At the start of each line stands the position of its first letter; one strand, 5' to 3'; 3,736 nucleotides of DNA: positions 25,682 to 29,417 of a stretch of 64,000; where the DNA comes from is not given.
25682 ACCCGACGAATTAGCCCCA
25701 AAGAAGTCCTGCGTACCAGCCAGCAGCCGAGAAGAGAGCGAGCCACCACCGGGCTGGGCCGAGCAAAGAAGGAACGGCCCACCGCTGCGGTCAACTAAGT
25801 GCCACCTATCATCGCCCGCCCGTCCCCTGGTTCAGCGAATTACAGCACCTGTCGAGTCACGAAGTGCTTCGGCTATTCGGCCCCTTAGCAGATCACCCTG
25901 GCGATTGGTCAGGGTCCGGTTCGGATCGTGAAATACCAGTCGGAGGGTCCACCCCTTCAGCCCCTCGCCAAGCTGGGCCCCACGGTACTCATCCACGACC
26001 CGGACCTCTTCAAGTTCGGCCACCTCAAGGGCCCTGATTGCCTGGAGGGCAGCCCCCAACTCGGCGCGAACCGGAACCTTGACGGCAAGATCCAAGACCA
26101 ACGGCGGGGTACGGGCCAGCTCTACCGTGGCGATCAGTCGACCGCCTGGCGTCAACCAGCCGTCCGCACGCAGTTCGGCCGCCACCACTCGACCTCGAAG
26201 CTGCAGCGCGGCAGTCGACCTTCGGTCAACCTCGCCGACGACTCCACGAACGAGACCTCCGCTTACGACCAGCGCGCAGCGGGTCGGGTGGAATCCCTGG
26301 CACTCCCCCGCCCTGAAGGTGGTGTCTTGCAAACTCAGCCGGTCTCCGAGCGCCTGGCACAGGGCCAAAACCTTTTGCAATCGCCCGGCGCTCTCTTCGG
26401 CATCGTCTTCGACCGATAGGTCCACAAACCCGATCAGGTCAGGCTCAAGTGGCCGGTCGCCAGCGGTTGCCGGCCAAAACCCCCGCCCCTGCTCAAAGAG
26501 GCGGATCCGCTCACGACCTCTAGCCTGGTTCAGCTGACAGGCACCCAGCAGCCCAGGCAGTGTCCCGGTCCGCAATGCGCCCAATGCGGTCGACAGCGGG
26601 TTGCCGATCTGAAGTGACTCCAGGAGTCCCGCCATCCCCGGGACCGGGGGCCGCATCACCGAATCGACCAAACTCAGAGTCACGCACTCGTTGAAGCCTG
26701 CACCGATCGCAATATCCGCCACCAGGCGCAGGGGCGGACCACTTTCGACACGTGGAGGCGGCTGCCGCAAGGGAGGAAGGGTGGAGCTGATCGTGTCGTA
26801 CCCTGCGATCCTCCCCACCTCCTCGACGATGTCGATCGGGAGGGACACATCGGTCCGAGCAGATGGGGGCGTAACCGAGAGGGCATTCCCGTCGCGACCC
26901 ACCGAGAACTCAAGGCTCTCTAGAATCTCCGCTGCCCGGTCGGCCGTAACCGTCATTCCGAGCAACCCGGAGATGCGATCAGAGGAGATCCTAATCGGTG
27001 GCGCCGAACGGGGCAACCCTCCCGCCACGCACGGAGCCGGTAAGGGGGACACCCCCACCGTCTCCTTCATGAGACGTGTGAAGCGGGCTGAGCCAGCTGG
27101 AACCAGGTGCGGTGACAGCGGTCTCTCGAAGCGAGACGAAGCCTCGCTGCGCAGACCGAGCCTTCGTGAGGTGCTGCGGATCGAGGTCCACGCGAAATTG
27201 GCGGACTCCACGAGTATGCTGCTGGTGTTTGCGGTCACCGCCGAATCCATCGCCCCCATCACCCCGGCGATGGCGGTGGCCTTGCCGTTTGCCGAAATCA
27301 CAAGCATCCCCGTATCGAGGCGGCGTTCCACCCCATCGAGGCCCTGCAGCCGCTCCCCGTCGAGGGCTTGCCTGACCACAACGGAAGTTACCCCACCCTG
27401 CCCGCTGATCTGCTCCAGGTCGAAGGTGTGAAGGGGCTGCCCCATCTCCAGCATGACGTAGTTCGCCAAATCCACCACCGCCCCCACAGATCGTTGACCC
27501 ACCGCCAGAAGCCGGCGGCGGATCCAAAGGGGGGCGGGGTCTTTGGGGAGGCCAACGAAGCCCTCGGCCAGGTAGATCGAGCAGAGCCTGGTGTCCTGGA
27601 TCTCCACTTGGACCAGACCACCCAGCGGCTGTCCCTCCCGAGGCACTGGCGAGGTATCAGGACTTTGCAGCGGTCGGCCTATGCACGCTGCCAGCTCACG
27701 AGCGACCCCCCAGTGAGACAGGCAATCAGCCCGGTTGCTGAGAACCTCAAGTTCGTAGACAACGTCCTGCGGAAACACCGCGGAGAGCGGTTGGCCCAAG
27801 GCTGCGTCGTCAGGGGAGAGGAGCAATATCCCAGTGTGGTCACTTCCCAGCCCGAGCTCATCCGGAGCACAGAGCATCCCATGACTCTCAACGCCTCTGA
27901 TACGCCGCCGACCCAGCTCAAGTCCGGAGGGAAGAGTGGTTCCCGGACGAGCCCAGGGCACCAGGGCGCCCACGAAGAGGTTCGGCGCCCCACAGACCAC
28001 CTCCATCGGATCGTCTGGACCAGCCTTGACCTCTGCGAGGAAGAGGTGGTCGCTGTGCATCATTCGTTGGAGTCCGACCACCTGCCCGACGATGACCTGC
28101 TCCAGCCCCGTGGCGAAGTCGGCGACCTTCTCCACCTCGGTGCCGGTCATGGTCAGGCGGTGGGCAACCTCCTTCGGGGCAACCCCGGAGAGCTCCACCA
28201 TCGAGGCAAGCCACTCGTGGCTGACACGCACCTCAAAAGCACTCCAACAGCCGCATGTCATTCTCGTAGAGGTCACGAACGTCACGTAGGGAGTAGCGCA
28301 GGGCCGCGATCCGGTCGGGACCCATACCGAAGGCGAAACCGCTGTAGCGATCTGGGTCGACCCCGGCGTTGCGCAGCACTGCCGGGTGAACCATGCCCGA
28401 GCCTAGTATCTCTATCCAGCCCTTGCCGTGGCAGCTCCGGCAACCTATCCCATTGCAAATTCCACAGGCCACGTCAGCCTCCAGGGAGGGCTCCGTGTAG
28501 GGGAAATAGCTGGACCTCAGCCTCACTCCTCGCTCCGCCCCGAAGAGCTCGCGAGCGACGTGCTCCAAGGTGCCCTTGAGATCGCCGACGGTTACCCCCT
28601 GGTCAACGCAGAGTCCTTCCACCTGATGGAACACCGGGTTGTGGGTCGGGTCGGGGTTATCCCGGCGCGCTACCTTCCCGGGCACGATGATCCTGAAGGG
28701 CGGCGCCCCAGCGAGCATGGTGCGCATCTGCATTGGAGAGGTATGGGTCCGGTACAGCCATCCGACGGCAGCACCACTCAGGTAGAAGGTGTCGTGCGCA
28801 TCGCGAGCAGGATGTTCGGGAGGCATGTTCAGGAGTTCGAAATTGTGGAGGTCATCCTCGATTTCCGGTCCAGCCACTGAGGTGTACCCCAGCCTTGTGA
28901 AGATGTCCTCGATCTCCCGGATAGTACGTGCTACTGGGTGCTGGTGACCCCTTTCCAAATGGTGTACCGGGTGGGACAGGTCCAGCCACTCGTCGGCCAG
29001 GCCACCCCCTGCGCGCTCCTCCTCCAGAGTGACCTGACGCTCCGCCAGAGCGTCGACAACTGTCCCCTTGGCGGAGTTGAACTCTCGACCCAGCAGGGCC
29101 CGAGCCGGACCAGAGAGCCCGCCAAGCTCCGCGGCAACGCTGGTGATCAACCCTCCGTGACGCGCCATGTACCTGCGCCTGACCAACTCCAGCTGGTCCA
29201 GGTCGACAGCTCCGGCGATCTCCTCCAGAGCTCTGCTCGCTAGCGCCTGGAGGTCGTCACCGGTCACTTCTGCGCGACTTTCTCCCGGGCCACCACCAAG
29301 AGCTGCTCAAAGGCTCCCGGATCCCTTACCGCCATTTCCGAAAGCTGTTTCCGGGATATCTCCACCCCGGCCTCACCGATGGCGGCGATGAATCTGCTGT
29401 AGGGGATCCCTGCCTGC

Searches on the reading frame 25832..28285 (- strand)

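Call 45: search_protein_families(library=pfam, proteins=[window:25832-28285:-], max_evalue=0.00001)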
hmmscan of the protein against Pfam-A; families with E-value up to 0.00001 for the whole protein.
window:25832-28285:- (817 aa): 5 families
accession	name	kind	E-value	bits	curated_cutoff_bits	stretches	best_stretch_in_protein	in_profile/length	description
PF03483.22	B3_4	-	1e-50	172.2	29.3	1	237-410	4-173/174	B3/4 domain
PF17759.6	tRNA_synthFbeta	-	2.4e-28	99.5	22.4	1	501-706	3-213/214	Phenylalanyl tRNA synthetase beta chain CLM domain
PF03484.21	B5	-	5.8e-18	65.3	28.6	1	431-496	1-67/67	tRNA synthetase B5 domain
PF03147.19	FDX-ACB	-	6.5e-14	52.6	31.1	1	725-817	2-94/94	Ferredoxin-fold anticodon binding domain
PF01588.26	tRNA_bind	-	1.2e-11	44.9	27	1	64-165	1-95/96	Putative tRNA binding domain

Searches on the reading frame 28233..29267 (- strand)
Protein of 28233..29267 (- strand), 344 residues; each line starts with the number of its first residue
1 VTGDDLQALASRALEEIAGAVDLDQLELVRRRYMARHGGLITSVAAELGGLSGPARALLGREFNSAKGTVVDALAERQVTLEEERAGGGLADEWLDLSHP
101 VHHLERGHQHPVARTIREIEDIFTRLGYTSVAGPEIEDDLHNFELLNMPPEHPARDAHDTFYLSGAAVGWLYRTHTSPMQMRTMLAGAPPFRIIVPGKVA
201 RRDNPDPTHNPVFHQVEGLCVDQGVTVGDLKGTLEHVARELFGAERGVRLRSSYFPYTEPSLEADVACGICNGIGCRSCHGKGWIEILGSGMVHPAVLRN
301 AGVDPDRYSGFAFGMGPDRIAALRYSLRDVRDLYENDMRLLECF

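Call 45: search_protein_families(library=pfam, proteins=[window:28233-29267:-], max_evalue=0.00001)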
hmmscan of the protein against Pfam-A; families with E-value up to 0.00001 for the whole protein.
window:28233-29267:- (344 aa): 2 families
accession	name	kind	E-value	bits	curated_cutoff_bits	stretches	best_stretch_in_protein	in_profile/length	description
PF01409.25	tRNA-synt_2d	-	2.3e-91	306.1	19.8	1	95-342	2-244/246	tRNA synthetases class II core domain (F)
PF02912.23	Phe_tRNA-synt_N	-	3.2e-09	37.1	22.3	1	22-85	2-64/69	Aminoacyl tRNA synthetase class II, N-terminal domain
